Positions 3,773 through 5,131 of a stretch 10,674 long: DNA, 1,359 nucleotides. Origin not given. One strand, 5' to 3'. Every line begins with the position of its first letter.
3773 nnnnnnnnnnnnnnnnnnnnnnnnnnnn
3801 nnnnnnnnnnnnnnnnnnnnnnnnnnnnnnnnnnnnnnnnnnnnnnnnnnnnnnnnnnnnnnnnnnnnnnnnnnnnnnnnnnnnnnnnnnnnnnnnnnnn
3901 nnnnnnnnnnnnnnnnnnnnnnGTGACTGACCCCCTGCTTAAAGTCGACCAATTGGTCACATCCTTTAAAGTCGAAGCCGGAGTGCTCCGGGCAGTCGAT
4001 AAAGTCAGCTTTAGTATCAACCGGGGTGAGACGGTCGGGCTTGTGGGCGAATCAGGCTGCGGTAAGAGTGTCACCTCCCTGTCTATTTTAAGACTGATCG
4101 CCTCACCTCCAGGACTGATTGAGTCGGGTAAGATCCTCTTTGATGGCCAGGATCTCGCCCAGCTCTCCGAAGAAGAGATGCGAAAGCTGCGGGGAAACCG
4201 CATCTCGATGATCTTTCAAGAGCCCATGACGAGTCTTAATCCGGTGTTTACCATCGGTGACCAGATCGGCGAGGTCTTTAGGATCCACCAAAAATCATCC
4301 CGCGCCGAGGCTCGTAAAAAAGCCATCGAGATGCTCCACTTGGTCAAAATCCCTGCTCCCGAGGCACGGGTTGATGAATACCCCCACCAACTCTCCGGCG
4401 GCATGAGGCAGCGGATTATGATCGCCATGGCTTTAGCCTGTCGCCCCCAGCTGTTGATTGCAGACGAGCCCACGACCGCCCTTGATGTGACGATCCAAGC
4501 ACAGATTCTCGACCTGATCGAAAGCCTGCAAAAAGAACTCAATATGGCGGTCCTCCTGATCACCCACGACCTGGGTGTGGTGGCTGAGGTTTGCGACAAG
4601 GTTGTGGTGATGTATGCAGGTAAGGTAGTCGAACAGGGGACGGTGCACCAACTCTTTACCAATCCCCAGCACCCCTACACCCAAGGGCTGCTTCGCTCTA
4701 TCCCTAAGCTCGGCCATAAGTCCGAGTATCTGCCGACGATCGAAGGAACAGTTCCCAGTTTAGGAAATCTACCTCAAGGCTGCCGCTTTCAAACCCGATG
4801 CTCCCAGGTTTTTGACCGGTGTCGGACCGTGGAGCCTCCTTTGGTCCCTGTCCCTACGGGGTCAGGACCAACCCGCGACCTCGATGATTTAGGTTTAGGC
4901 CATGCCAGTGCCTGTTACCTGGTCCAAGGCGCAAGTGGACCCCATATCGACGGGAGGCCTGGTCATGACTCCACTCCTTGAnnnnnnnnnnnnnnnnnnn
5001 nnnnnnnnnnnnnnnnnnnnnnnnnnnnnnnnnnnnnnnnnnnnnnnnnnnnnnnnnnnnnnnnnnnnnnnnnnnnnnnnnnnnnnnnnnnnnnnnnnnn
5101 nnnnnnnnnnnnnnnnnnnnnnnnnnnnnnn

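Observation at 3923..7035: Orphan oppD/oppF ATPase pair translationally coupled to murG, outside any dcw cluster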

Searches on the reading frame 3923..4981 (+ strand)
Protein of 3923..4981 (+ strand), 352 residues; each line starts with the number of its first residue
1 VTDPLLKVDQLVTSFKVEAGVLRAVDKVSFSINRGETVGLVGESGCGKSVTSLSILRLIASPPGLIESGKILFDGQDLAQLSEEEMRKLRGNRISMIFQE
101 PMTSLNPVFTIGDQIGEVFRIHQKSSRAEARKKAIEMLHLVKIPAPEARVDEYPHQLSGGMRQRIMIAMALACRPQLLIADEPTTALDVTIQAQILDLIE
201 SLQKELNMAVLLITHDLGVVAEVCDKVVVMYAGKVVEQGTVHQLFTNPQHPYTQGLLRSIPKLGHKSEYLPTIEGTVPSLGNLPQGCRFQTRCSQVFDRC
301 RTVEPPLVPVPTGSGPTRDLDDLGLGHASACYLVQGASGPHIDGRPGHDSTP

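Call 6: search_protein_families(library=pfam, proteins=[window:3923-4981:+], max_evalue=0.01)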
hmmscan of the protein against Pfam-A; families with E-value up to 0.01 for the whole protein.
window:3923-4981:+ (352 aa): 4 families
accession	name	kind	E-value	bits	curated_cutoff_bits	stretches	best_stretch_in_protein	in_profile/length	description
PF00005.33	ABC_tran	-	2.4e-32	112.8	25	1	26-185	2-137/137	ABC transporter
PF08352.17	oligo_HPY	-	5e-22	78.5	27.1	1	236-300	1-65/65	Oligopeptide/dipeptide transporter, C-terminal region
PF13304.12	AAA_21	-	3.8e-06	27.6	27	1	149-220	230-303/304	AAA domain, putative AbiEii toxin, Type IV TA system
PF02463.25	SMC_N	-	0.0002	21.3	40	1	39-232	28-213/220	RecF/RecN/SMC N terminal domain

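Call 7: search_protein_families(library=ncbifam, proteins=[window:3923-4981:+], max_evalue=0.001)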
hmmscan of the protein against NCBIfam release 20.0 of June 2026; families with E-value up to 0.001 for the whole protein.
window:3923-4981:+ (352 aa): 188 families (the best 25 are shown)
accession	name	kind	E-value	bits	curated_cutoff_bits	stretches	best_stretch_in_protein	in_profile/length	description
NF008246.0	PRK11022.1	equivalog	2.2e-119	398.3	541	1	5-309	3-306/326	dipeptide ABC transporter ATP-binding protein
NF007010.1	PRK09473.1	subfamily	2.4e-116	387.9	575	1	5-309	1-302/318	oligopeptide ABC transporter ATP-binding protein OppD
NF043079.1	MMSYN1_0167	equivalog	5.5e-110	368.7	740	2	83-310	297-524/561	oligopeptide ABC transporter ATP-binding protein OppD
NF007613.0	PRK10261.1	equivalog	6.1e-106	355.2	1077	1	5-265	12-277/623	glutathione ABC transporter ATP-binding protein GsiA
NF011713.0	PRK15134.1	equivalog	4.5e-100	335.7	834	1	1-262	1-262/529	microcin C ABC transporter ATP-binding protein YejF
NF008453.0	PRK11308.1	subfamily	3.9e-87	292.6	408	1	3-308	10-314/334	dipeptide ABC transporter ATP-binding protein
TIGR02770.1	nickel_nikD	equivalog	2.5e-81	272.4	318.7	1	25-258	2-227/230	nickel import ATP-binding protein NikD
NF011659.0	PRK15079.1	equivalog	3e-80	269.4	540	1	17-307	32-318/334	murein tripeptide/oligopeptide ABC transporter ATP binding protein OppF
NF047576.1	opine_ATP_CntF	equivalog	7e-79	264.8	385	1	24-264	19-257/264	staphylopine uptake ABC transporter ATP-binding protein CntF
NF047578.1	opine_ATP_CntD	equivalog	9.9e-79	264.3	380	1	24-264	19-257/266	staphylopine uptake ABC transporter ATP-binding protein CntD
NF043071.1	DppF_dipep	equivalog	1.8e-76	257.7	660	1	20-307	34-314/331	dipeptide ABC transporter ATP-binding subunit DppF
NF011674.0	PRK15093.1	equivalog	3.3e-73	246.7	627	1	4-301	2-306/330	putrescine export ABC transporter ATP-binding protein SapD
TIGR02769.1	nickel_nikE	equivalog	2.4e-57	194.4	332.55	1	19-260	21-253/265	nickel import ATP-binding protein NikE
NF043078.1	MMSYN1_0168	equivalog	5.8e-56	190.4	800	2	151-261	488-598/649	oligopeptide ABC transporter ATP-binding protein OppF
NF007739.0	PRK10419.1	subfamily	1.6e-54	185.3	354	1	16-246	19-241/268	nickel ABC transporter ATP-binding protein NikE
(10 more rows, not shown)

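Call 59: search_protein_families(library=padloc, proteins=[window:3923-4981:+], max_evalue=0.001)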
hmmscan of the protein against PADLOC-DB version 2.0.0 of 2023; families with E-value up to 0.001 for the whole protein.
window:3923-4981:+ (352 aa): 7 families
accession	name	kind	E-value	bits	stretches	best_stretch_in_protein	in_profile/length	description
PDLC04135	mad3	-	3.5e-29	100.5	2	149-237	257-346/374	mads_3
PDLC04140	mad8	-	1.7e-13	48.8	1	24-221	16-238/314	mads_8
PDLC02980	AriA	-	9.9e-06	23.7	1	151-220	232-303/304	-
PDLC02914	ATPase-Toprim_I-B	-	2.8e-05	21.5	1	174-226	202-254/443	-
PDLC04164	AriA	-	9.3e-05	20.1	1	155-228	170-245/253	-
PDLC04241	PDC-M01A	-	0.0002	18.3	1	165-231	287-354/435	-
PDLC04680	PDC-M49A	-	0.00048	16.8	1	152-246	534-629/674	-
